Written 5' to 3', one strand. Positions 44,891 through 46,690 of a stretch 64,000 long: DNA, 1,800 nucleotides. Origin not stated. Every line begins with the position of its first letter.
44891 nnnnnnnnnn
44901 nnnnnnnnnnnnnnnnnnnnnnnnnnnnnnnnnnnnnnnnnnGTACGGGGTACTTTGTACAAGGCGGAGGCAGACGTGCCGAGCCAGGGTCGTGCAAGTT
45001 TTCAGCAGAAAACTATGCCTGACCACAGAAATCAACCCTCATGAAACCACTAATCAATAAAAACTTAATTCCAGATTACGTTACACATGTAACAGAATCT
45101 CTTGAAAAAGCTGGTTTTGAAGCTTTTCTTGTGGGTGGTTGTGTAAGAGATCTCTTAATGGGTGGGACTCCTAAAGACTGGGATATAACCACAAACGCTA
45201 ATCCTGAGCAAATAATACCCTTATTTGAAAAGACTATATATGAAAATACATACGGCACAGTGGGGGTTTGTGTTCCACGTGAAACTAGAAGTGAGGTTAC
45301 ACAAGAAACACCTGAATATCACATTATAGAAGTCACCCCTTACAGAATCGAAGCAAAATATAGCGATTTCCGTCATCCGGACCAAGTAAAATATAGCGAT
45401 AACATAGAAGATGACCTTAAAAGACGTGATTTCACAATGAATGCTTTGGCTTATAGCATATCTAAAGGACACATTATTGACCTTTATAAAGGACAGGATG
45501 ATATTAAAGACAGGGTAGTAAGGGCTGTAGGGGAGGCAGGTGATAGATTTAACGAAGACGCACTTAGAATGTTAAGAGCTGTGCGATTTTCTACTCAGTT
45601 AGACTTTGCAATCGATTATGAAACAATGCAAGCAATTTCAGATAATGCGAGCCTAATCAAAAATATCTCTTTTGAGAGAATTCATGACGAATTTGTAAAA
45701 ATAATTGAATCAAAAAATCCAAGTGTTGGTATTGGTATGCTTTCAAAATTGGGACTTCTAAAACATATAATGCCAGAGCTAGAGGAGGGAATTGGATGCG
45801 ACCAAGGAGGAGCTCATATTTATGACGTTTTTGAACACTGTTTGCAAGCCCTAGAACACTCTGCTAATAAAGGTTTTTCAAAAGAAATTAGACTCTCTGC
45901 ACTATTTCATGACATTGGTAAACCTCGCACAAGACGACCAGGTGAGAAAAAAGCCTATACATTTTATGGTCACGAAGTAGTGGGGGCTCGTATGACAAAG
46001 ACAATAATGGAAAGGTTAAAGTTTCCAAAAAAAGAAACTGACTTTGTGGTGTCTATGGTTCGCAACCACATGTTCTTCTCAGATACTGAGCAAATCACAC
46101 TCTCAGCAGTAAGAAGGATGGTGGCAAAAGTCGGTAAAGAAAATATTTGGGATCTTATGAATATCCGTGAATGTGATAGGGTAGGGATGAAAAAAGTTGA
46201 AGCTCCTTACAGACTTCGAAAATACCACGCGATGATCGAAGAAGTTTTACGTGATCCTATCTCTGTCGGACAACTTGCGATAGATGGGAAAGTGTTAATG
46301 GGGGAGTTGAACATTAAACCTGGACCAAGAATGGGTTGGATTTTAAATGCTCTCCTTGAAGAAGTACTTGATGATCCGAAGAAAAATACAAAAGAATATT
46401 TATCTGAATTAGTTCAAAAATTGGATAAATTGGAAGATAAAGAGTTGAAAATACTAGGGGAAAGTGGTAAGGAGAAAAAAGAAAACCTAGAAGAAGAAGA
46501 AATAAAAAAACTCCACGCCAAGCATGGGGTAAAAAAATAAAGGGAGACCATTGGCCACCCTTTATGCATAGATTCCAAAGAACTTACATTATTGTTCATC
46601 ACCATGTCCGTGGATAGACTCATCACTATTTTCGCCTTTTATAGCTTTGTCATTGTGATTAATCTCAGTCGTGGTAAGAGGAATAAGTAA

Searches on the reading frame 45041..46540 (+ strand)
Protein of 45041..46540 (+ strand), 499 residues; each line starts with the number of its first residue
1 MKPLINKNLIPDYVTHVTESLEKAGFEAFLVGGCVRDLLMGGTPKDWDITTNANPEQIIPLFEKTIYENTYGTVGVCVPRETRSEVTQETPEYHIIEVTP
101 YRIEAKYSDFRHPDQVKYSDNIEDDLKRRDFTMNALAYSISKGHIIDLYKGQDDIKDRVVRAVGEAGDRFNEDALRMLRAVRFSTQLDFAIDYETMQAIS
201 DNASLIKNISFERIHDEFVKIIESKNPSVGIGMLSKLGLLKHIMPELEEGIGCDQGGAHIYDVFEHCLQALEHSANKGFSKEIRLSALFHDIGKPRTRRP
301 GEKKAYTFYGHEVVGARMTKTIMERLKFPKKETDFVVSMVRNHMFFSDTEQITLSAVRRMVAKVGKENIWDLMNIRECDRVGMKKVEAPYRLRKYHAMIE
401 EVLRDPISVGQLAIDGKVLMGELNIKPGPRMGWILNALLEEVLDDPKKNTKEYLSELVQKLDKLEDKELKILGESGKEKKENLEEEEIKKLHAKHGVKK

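Call 47: find_encoding_contigs(protein=window:45041-46540:+, flank=10000, max_places=4)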
Protein window:45041-46540:+ (499 aa): 4 contigs read that carry it; 2 places shown.
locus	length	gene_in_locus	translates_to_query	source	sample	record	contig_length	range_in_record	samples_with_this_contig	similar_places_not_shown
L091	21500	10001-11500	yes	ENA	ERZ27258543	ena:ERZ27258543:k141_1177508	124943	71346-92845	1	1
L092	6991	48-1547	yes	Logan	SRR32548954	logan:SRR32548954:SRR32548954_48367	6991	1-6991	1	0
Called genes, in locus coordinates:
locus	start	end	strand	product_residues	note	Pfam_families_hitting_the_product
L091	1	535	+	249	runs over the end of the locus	PF00512:HisKA (weak), PF02518:HATPase_c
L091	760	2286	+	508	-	PF12072:RNase_Y_N, PF00013:KH_1 (weak), PF01966:HD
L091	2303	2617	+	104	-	-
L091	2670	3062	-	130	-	PF12239:DUF3605 (weak)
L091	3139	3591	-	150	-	-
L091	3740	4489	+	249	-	PF01978:TrmB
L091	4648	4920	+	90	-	PF00216:Bac_DNA_binding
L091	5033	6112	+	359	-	PF00487:FA_desaturase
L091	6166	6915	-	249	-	PF02535:Zip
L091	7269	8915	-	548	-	-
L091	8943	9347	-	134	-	PF02021:UPF0102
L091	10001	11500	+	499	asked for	PF01743:PolyA_pol, PF12627:PolyA_pol_RNAbd, PF01966:HD, PF13735:tRNA_NucTran2_2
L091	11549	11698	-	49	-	-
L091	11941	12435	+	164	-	-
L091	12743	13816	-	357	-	PF03807:F420_oxidored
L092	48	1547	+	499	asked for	PF01743:PolyA_pol, PF12627:PolyA_pol_RNAbd, PF01966:HD, PF13735:tRNA_NucTran2_2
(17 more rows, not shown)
